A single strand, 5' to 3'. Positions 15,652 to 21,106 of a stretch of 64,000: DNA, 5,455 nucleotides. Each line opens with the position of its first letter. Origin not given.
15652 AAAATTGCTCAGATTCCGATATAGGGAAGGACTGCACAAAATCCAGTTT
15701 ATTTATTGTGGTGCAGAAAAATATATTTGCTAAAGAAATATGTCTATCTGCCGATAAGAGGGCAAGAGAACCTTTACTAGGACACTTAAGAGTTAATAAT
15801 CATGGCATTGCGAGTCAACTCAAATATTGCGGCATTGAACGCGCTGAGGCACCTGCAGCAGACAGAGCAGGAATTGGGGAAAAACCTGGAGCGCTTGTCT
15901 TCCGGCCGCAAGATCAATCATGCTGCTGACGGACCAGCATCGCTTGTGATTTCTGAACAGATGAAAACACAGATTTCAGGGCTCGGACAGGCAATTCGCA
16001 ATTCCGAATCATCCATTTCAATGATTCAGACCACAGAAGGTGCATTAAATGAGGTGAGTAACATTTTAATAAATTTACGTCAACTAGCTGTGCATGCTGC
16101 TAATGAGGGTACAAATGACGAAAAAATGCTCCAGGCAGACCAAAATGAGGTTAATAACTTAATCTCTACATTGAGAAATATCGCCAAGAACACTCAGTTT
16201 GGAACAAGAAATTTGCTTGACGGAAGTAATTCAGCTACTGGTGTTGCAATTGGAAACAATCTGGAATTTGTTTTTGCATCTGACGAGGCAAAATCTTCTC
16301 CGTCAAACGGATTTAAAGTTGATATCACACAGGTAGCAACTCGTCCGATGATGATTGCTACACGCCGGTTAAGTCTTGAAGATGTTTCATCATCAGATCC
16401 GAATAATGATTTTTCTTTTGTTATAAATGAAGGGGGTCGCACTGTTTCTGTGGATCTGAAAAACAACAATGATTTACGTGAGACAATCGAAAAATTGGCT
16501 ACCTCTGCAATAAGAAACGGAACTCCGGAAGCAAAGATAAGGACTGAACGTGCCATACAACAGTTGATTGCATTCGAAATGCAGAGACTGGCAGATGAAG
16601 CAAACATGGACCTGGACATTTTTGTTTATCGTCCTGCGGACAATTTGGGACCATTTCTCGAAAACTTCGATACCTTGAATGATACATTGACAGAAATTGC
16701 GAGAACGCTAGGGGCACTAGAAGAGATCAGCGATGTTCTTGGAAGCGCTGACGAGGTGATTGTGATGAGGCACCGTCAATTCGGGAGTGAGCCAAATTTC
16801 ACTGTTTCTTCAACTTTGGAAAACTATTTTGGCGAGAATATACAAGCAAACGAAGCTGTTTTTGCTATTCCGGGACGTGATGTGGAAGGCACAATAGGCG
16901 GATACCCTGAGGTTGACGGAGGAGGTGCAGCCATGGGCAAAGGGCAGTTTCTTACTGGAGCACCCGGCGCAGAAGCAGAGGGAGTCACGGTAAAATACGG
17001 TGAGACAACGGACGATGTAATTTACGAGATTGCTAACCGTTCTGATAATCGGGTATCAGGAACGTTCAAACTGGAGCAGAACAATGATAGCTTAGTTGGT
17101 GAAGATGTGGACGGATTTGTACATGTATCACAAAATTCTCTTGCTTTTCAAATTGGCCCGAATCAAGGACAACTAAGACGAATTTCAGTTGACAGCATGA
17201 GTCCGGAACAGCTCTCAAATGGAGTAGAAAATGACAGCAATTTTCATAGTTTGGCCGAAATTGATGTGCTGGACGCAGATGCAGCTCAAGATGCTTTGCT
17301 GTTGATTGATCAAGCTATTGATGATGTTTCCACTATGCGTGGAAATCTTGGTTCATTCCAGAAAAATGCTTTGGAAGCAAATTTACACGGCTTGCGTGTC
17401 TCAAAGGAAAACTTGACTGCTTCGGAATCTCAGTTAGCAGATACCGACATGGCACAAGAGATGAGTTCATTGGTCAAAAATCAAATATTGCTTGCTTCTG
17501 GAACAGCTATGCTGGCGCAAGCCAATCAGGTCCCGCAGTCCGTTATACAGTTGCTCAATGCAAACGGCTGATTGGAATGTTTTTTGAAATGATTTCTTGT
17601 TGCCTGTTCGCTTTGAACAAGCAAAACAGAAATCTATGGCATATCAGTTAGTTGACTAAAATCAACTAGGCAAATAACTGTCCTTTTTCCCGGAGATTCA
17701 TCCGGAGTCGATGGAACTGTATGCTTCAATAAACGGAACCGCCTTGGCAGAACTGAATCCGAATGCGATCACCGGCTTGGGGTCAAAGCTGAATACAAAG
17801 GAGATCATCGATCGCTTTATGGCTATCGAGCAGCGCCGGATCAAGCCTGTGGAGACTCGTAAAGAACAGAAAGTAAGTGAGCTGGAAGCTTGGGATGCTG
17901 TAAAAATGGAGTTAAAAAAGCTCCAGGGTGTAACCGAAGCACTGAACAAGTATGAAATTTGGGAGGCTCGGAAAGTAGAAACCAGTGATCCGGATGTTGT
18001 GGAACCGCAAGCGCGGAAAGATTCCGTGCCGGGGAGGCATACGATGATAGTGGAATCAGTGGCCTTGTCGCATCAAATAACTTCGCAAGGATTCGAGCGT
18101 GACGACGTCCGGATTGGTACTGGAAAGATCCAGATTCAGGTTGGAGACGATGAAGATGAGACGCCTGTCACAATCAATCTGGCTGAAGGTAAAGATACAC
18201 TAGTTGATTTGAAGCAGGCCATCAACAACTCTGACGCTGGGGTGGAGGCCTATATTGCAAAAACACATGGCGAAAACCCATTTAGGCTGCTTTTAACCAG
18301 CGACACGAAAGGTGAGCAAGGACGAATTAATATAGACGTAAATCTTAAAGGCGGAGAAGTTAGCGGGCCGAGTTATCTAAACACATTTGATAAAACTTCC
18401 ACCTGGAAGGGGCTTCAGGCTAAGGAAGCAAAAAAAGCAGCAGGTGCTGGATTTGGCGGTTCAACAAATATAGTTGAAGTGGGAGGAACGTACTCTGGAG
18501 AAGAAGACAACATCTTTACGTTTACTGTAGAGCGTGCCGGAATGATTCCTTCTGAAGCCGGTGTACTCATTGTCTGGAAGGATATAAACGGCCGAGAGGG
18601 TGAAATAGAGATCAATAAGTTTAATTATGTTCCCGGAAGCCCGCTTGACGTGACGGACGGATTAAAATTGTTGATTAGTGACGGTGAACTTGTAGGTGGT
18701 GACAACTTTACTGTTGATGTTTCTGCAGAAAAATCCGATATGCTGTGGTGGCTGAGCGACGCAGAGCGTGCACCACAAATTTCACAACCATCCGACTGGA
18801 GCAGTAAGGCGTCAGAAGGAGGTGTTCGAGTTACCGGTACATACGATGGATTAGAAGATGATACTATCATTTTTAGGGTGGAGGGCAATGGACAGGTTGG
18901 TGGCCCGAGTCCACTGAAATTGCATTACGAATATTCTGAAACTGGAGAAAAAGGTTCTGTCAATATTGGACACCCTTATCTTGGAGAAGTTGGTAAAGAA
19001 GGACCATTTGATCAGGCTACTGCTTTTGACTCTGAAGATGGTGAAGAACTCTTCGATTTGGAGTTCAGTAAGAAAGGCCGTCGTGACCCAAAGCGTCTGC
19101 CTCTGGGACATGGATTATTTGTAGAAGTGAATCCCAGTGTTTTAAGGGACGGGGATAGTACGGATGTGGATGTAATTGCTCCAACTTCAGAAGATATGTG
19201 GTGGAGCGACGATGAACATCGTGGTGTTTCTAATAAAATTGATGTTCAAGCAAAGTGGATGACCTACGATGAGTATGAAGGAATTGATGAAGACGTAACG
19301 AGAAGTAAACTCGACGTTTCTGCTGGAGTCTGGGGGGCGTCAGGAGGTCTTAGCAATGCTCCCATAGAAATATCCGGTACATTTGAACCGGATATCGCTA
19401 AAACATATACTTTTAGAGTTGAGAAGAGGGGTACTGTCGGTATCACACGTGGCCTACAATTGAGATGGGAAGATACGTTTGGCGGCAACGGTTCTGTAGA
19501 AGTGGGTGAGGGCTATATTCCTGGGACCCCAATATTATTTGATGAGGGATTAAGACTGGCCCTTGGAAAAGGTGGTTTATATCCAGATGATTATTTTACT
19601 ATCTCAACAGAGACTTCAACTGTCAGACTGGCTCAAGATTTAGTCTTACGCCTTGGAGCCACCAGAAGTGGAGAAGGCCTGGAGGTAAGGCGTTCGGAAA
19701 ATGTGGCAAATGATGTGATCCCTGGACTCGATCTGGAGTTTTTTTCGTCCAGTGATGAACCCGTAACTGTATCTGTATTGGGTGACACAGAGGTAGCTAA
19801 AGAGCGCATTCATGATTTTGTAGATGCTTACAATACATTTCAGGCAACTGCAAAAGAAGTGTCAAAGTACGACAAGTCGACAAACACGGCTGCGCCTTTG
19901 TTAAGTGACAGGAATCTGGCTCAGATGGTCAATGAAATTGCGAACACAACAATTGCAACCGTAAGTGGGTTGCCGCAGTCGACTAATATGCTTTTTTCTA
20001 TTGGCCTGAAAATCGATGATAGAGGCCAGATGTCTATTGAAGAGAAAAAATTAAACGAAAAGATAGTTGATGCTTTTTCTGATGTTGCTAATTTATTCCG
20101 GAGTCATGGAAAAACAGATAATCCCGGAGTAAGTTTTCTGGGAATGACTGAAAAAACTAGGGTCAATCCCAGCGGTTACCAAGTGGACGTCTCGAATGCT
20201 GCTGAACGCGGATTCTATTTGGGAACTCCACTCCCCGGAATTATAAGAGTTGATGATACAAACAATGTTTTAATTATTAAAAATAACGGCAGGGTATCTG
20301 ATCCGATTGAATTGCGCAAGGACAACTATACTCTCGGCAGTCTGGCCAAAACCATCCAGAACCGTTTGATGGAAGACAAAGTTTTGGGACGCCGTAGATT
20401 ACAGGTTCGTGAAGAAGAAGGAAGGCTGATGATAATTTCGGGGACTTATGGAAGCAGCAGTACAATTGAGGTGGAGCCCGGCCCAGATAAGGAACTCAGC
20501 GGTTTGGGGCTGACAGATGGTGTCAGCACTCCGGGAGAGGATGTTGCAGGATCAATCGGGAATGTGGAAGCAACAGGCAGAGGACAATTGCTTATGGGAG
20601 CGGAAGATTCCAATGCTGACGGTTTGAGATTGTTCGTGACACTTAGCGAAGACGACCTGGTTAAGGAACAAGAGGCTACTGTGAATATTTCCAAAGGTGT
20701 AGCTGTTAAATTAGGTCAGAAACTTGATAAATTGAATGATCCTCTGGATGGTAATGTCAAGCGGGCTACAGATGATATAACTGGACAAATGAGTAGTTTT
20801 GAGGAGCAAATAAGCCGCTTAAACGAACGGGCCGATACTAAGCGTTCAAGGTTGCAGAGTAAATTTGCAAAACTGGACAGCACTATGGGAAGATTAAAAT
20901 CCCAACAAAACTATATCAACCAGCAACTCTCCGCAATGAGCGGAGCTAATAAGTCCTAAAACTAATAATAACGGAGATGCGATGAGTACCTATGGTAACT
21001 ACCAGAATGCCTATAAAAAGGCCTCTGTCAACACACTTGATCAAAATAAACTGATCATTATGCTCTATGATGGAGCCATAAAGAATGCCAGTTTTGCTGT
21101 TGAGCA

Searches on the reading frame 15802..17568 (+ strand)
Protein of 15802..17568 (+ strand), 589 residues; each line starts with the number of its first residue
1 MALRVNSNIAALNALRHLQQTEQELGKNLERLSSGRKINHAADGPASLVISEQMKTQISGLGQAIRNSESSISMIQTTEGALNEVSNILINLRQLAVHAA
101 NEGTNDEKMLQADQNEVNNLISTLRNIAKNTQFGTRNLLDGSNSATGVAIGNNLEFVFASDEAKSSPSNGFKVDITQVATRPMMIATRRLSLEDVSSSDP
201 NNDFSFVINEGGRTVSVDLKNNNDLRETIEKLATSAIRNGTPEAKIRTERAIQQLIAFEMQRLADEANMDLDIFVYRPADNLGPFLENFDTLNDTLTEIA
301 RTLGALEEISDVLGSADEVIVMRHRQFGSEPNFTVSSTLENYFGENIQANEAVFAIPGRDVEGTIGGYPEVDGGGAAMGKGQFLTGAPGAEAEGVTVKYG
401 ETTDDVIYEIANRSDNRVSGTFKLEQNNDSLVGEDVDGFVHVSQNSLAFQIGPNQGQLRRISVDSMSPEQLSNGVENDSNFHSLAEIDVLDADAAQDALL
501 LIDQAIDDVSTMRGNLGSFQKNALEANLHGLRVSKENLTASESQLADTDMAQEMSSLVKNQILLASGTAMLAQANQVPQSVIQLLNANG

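Call 17: search_protein_families(library=pfam, proteins=[window:15802-17568:+], max_evalue=0.01)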
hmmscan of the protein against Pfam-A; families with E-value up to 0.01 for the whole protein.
window:15802-17568:+ (589 aa): 3 families
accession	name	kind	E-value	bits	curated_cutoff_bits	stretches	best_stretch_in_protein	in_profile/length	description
PF00669.25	Flagellin_N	-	2.4e-35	122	26.6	1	5-143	1-138/139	Bacterial flagellin N-terminal helical region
PF00700.27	Flagellin_C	-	6.8e-20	71.6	23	1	501-585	3-86/86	Bacterial flagellin C-terminal helical region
PF09498.15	DUF2388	-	0.0084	16.6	25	0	501-547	20-66/70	Protein of unknown function (DUF2388)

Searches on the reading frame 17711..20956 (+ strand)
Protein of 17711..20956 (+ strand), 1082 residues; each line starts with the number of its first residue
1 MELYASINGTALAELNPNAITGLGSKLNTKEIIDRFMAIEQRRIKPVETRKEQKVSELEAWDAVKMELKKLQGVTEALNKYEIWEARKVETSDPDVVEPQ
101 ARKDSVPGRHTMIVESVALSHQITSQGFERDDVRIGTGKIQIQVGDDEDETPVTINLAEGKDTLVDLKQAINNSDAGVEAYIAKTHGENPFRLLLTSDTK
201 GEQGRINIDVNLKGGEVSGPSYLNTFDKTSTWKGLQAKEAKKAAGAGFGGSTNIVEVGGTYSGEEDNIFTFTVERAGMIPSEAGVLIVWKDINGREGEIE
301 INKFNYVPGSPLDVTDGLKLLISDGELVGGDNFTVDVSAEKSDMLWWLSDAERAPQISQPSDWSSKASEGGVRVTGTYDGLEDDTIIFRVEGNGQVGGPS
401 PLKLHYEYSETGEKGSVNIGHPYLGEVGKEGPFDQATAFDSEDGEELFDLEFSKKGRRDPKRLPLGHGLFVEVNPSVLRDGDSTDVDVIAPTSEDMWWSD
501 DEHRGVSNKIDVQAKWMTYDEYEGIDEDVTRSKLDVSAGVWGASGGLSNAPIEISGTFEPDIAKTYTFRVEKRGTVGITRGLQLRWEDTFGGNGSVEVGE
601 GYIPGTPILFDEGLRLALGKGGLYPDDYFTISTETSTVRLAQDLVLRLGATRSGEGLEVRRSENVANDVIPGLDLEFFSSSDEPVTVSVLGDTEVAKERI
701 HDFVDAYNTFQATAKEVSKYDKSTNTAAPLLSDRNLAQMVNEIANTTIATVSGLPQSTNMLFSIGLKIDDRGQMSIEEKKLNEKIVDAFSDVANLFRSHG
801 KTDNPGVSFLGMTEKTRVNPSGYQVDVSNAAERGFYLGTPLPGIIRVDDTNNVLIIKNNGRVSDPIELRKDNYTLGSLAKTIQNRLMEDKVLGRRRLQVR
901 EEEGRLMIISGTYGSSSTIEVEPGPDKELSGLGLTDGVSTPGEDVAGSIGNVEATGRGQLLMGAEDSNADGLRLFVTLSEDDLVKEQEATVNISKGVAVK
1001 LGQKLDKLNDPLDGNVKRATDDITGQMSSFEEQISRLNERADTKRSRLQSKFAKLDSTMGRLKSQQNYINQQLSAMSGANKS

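Call 17: search_protein_families(library=pfam, proteins=[window:17711-20956:+], max_evalue=0.01)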
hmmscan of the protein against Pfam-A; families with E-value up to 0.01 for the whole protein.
window:17711-20956:+ (1082 aa): 2 families
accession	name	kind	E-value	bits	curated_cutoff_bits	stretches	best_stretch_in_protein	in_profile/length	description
PF07195.17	FliD_C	-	3.8e-35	121.9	25.4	2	656-801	10-163/236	Flagellar hook-associated protein 2 C-terminus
PF02465.23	FliD_N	-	1.9e-13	51.3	24.8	1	25-121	1-97/97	Flagellar hook-associated protein 2 N-terminus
